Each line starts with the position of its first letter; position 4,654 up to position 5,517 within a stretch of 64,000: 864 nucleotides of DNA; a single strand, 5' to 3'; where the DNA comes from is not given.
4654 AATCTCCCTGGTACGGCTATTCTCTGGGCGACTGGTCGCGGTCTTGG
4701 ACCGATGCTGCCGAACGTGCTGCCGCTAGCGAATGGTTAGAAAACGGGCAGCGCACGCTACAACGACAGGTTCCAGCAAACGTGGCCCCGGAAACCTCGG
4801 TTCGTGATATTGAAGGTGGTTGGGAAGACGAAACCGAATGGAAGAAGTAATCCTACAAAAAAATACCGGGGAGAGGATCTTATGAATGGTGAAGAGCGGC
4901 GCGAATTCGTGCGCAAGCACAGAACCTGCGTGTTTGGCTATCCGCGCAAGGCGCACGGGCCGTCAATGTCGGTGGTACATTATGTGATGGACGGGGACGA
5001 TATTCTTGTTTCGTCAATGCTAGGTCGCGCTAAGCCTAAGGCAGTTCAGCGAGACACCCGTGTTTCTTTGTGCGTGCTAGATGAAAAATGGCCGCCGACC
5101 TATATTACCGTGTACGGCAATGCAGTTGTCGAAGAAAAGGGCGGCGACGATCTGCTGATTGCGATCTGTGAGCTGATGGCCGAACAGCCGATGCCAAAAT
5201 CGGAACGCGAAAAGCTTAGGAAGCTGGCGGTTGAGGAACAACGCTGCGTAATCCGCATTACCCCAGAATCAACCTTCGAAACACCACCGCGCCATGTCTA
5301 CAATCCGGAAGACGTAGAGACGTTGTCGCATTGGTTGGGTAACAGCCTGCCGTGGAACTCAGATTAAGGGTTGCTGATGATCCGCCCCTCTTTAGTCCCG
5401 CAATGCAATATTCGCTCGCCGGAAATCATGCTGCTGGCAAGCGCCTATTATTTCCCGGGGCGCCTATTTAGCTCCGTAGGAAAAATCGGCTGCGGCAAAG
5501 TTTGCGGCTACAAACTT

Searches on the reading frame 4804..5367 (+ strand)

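Call 51: search_protein_families(library=pfam, proteins=[window:4804-5367:+], max_evalue=0.001)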
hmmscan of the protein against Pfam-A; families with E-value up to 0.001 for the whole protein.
window:4804-5367:+ (187 aa): 1 family
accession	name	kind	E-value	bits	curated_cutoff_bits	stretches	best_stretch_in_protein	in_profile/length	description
PF01243.27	PNPOx_N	-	8.3e-09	36.3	28.1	1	30-155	3-114/120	Pyridoxamine 5'-phosphate oxidase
